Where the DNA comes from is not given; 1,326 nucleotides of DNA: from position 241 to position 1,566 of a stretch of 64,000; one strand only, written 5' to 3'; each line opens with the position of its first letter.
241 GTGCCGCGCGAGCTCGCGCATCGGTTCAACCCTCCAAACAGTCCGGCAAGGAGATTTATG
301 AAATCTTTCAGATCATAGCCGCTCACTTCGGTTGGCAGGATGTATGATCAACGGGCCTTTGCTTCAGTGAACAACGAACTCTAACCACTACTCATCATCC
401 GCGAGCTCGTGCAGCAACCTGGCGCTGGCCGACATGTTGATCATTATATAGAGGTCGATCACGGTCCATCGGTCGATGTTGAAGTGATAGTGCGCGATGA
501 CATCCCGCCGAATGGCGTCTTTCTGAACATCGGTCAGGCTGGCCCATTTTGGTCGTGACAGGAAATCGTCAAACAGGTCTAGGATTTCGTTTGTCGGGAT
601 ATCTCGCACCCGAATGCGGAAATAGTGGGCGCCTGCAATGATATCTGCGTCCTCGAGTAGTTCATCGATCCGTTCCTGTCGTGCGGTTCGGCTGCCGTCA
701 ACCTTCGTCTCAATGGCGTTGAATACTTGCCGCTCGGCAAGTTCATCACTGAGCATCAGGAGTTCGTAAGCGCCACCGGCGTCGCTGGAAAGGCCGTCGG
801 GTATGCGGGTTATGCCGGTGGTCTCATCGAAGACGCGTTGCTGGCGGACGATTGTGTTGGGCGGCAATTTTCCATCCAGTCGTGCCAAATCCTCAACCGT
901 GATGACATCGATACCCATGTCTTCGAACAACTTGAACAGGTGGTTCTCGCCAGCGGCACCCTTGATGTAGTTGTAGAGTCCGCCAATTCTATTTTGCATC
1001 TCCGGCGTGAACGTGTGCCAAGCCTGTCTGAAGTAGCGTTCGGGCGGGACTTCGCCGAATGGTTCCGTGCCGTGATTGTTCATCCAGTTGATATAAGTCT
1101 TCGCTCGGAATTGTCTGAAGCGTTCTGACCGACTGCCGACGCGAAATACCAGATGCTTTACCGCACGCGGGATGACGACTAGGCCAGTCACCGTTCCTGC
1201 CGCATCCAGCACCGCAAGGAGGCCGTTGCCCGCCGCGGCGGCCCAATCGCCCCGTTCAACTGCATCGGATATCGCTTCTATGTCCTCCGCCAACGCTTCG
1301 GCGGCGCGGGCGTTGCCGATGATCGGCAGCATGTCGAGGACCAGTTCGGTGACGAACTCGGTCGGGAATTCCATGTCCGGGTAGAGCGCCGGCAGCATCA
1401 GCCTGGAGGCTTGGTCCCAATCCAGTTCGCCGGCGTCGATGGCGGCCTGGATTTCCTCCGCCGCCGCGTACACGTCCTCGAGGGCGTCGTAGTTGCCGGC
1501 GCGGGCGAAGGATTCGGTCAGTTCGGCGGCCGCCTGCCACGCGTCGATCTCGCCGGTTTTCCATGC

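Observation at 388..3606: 1056-aa protein with a compositionally foreign C-terminal domain and a 5' end abutting an IS5 element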

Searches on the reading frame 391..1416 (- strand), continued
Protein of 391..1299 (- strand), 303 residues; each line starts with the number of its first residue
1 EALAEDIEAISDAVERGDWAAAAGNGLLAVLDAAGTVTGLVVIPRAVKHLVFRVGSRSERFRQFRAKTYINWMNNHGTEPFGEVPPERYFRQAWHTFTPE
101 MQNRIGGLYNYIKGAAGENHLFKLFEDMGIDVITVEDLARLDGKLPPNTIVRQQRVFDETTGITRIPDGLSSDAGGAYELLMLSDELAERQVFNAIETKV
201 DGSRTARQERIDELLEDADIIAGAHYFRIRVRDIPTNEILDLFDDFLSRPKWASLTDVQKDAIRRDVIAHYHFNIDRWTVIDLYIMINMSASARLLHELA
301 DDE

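Call 75: search_protein_families(library=phrogs, proteins=[L009:349-942:+, L009:902-2758:+, L009:2694-3149:+, L009:3174-3641:+, L009:3638-5134:+, L009:5153-5497:+, L009:5494-5946:+, L009:5798-6541:+], max_evalue=0.001)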
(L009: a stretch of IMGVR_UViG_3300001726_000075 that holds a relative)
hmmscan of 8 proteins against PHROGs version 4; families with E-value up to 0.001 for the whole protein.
L009:349-942:+ (197 aa): 1 family
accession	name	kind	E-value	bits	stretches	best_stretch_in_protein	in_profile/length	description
phrog_418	-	head and packaging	5.3e-05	24.4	1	48-136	8-92/166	internal virion protein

L009:902-2758:+ (618 aa): 16 families
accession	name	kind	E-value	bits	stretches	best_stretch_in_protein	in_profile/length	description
phrog_1640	-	tail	1.5e-19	71.6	1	46-141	18-119/765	tail protein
phrog_30017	-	unknown function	1.5e-12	47.3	1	37-147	9-124/1025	-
phrog_28871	-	unknown function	2.7e-12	46.3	1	39-149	11-120/946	-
phrog_6518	-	tail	2e-11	43.7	1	40-140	9-112/793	tail fiber protein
phrog_32960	-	unknown function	3.7e-10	39.7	1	39-143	11-121/762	-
phrog_38237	-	unknown function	1e-08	35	1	42-142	14-120/697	-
phrog_8649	-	unknown function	2.8e-08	33.8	1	42-142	14-120/743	-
phrog_13893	-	tail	3.9e-08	33.1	1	42-139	14-117/648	tail protein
phrog_13518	-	unknown function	1.7e-07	30.7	0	39-137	12-120/1230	-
phrog_32829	-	tail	2.9e-07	29.9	0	41-140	10-120/840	tail fiber protein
phrog_36601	-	tail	7.9e-07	28.6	1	37-143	23-135/1084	tail fiber protein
phrog_17220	-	unknown function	1.8e-06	27.5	1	41-142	13-120/868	-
phrog_29482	-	unknown function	5.9e-05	23.1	1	192-244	210-260/477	-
phrog_28766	-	tail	6.6e-05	22.4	1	44-142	19-117/472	tail fiber protein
phrog_5510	-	tail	0.00064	19.2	0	42-143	14-121/789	tail fiber protein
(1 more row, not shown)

L009:2694-3149:+ (151 aa): 0 families

L009:3174-3641:+ (155 aa): 1 family
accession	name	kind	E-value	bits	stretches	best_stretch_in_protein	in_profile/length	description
phrog_31793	-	unknown function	5.9e-14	53.5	1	46-138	10-105/107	-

L009:3638-5134:+ (498 aa): 6 families
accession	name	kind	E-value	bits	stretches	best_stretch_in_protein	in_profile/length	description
phrog_38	-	head and packaging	6e-88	297.3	1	5-489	272-733/760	terminase large subunit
phrog_4758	-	head and packaging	4.8e-19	69.6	1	20-169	37-181/243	terminase large subunit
phrog_17672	-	head and packaging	6.9e-18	65.7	1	44-201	65-225/395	terminase large subunit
phrog_5573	-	head and packaging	4.8e-07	30.4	1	219-465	13-232/250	terminase large subunit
phrog_2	-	head and packaging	1.3e-06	28.5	1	33-473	275-596/807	terminase large subunit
phrog_5989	-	head and packaging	2.4e-05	24.7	1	43-102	155-214/347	terminase large subunit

L009:5153-5497:+ (114 aa): 3 families
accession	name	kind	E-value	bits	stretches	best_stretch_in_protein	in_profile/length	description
phrog_29007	-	unknown function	3.5e-32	111.9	1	12-106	4-98/99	-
phrog_12220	-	unknown function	1.9e-05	25.7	1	51-102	21-72/89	-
phrog_7885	-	unknown function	0.00025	21.9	1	51-93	24-66/83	-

L009:5494-5946:+ (150 aa): 2 families
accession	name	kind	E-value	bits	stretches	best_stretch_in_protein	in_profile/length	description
phrog_938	-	lysis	4.2e-12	45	1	10-147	46-171/2185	endolysin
phrog_15649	-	lysis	1.4e-09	37.5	1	13-124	227-330/1079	endolysin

L009:5798-6541:+ (247 aa): 2 families
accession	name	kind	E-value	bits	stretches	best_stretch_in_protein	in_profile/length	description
phrog_1544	-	unknown function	6.3e-16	59.7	1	66-214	15-183/200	-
phrog_3427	-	lysis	1.8e-07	32.2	1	109-214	30-135/141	holin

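Call 78: search_protein_families(library=pfam, proteins=[P0043, P0044, L009:6543-8981:+], max_evalue=0.01)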
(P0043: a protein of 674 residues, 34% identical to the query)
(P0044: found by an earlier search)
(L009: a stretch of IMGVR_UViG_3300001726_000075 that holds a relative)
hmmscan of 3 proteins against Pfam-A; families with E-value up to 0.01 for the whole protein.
P0043 (674 aa): 1 family
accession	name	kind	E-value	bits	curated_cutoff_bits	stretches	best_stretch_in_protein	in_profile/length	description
PF18809.6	PBECR1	-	1.3e-05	26.1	27.6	1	586-671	1-97/104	phage-Barnase-EndoU-ColicinE5/D-RelE like nuclease1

P0044 (1097 aa): 0 families

L009:6543-8981:+ (812 aa): 0 families

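Call 108: search_dna_similar(query=L009:6543-8978:+, collection=phages, mode=protein, max_evalue=0.001, max_rows=15)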
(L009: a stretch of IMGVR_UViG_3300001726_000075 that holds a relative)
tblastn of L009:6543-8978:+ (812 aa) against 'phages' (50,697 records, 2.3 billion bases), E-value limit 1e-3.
No match.

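Call 109: find_encoding_contigs(protein=P0043, flank=8000, max_places=2)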
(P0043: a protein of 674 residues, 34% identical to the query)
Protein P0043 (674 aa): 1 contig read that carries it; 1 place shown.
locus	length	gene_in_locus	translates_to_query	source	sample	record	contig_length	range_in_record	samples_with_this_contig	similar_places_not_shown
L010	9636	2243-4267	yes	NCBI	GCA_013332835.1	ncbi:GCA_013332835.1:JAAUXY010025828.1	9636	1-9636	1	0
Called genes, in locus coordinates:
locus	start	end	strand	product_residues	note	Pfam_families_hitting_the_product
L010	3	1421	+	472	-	?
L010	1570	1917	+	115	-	-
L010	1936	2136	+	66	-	-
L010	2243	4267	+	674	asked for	PF18809:PBECR1 (weak)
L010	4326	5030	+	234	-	-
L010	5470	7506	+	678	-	PF03906:Phage_T7_tail (faint), PF02839:CBM_5_12 (faint)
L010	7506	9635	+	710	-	?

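Call 113: search_protein_families(library=pfam, proteins=[L010:4326-5030:+, L010:3-1421:+], max_evalue=0.001)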
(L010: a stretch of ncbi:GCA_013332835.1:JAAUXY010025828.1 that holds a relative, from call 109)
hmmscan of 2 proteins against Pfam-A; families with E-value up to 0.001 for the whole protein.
L010:4326-5030:+ (234 aa): 0 families

L010:3-1421:+ (472 aa): 0 families

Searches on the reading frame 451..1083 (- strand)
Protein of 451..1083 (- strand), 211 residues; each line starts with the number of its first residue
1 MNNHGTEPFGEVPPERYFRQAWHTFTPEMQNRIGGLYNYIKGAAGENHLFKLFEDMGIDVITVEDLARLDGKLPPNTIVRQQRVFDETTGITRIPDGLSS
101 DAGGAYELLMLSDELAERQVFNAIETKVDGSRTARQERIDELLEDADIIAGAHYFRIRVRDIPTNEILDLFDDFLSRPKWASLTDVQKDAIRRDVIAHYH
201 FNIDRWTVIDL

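Call 91: predict_structure(alignment_id=A6)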
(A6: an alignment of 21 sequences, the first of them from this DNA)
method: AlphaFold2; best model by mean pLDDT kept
length: 211 residues; sequences in the alignment: 21
mean_pLDDT: 83.0   pTM: 0.80
mean pLDDT of the five models: 83.0, 82.5, 77.5, 77.0, 73.2
residues with pLDDT >= 90: 100; 70-90: 81; 50-70: 7; < 50: 23
segments of 3 or more residues with pLDDT < 50: 103-117, 204-211
pLDDT, mean of each block of 10 residues (from residue 1): 79 86 92 91 94 91 90 86 88 90 46 47 90 85 90 90 92 92 91 85 51 41
secondary structure, 60 per line:
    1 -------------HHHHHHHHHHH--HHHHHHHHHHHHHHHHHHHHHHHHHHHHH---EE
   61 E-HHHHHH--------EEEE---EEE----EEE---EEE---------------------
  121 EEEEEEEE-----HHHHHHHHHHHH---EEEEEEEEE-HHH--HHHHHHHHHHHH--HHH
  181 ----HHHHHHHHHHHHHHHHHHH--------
elements in order: H14-24 H27-55 E59-61 H63-68 E77-80 E84-86 E91-93 E97-99 E121-128 H134-145 E149-157 H164-175 H185-203

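Call 94: fold_search(model_id=the predicted structure, library=pdb)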
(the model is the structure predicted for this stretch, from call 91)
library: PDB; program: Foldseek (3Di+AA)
matches with E <= 10: 233; with E <= 0.001: 0
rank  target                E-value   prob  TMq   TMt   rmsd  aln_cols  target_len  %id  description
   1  9nl2_A                5.3e-03  0.77  0.26  0.07  14.5       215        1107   10  Structure of R2 retrotransposon protein from Platysternon megacephalum initiating target-primed reverse transcription (released 2025-06-18)
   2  8iby_C                3.1e-02  0.41  0.21  0.07  13.3       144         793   13  Structure of R2 with 5'ORF (released 2023-09-20)
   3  8d3l_I                1.1e-01  0.33  0.22  0.21  17.7       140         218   16  Type I-C Cas4-Cas1-Cas2 complex bound to a PAM/PAM prespacer (released 2022-11-02)
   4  5ltf_B                1.3e-01  0.13  0.22  0.22  16.7       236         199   13  Crystal structure of Lymphocytic choriomeningitis mammarenavirus endonuclease complexed with catalytic ions (released 2017-09-13)
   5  3jsb_A                2.0e-01  0.14  0.23  0.26  12.4       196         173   13  Crystal structure of the N-terminal domain of the Lymphocytic Choriomeningitis Virus L protein (released 2010-09-15)
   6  7ex0_B                3.2e-01  0.14  0.27  0.31  13.1       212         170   11  Crystal structure of Ebinur Lake virus cap snatching endonuclease (K108A mutant) (released 2022-01-26)
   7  7sgz_E                3.2e-01  0.08  0.20  0.14  13.0       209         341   11  Structure of the yeast Rad24-RFC loader bound to DNA and the closed 9-1-1 clamp (released 2022-03-23)
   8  3jsb_B                3.8e-01  0.11  0.24  0.26  14.1       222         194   12  Crystal structure of the N-terminal domain of the Lymphocytic Choriomeningitis Virus L protein (released 2010-09-15)
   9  7ela_A                5.9e-01  0.10  0.24  0.06  14.0       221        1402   15  Structure of Lassa virus polymerase in complex with 3'-vRNA and Z mutant (F36A) (released 2021-05-05)
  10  8axn_A                6.2e-01  0.12  0.16  0.16  10.7       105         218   11  Inner membrane ring and secretin N0 N1 domains of the type 3 secretion system of Shigella flexneri (released 2023-03-01)
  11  2wns_B                6.2e-01  0.10  0.25  0.26  10.0       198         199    9  Human Orotate phosphoribosyltransferase (OPRTase) domain of Uridine 5' -monophosphate synthase (UMPS) in complex with  (released 2009-08-11)
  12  5amr_A                6.6e-01  0.16  0.32  0.06   8.3       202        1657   13  Structure of the La Crosse Bunyavirus polymerase in complex with the 3' viral RNA (released 2015-06-03)
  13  8axn_C                6.6e-01  0.11  0.17  0.17  11.5       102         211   11  Inner membrane ring and secretin N0 N1 domains of the type 3 secretion system of Shigella flexneri (released 2023-03-01)
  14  7bxo_E                7.1e-01  0.08  0.14  0.20   9.9        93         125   15  Crystal structure of the toxin-antitoxin with AMP-PNP (released 2020-09-30)
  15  5t2t_A                7.5e-01  0.09  0.25  0.27  14.9       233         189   14  Crystal structure of Lymphocytic choriomeningitis mammarenavirus endonuclease bound to compound L742001 (released 2017-09-13)
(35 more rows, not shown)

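Call 99: fold_search(model_id=the predicted structure, library=viral)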
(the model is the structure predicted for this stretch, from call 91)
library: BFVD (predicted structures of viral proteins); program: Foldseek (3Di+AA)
matches with E <= 10: 389; with E <= 0.001: 0
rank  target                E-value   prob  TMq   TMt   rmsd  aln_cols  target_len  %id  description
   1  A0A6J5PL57            1.2e-02  0.75  0.20  0.34  14.8       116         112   19  VRR-NUC domain containing protein [uncultured Caudovirales phage]
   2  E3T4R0                1.4e-02  0.82  0.35  0.15  14.3       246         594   13  YprB ribonuclease H-like domain-containing protein [Cafeteria roenbergensis virus (strain BV-PW1)]
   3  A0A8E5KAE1            1.6e-02  0.57  0.21  0.11  12.3       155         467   12  (no name in the UniProt tables at hand)
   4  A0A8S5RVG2            2.6e-02  0.28  0.21  0.22  13.5       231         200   11  PD-(D/E)XK nuclease superfamily protein [Siphoviridae sp. ctHip2]
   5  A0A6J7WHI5            2.7e-02  0.84  0.23  0.17  11.8       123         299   15  DUF559 domain-containing protein [uncultured Caudovirales phage]
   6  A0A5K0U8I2            5.4e-02  0.60  0.35  0.10  17.7       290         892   12  Uncharacterized protein [Yasminevirus sp. GU-2018]
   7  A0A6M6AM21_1          6.1e-02  0.18  0.18  0.05  13.3       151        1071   14  RNA-directed RNA polymerase L [Plasmopara viticola lesion associated mycobunyavirales-like virus 9]
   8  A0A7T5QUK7            7.8e-02  0.23  0.20  0.24  14.7       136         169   19  (no name in the UniProt tables at hand)
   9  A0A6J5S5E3            8.8e-02  0.13  0.15  0.11  20.9       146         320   17  PD-(D/E)XK nuclease superfamily [uncultured Caudovirales phage]
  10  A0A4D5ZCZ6            9.3e-02  0.25  0.20  0.16  14.1       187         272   12  PD-(D/E)XK endonuclease-like domain-containing protein [Burkholderia phage BcepSaruman]
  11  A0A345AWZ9            9.9e-02  0.14  0.24  0.20  18.7       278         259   10  (no name in the UniProt tables at hand)
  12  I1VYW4                1.1e-01  0.28  0.29  0.33  13.4       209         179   11  RNA-directed RNA polymerase L (Fragment) [Cache Valley virus]
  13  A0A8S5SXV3            1.2e-01  0.18  0.19  0.18  13.8       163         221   12  Endonuclease (Fragment) [virus sp. ctoC338]
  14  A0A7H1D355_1          1.3e-01  0.23  0.23  0.06  13.2       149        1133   14  RNA-directed RNA polymerase L [Thrips tabaci bunya-like virus 2]
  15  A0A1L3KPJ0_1          1.3e-01  0.16  0.17  0.04  13.5       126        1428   12  RNA-dependent RNA polymerase [Beihai sesarmid crab virus 5]
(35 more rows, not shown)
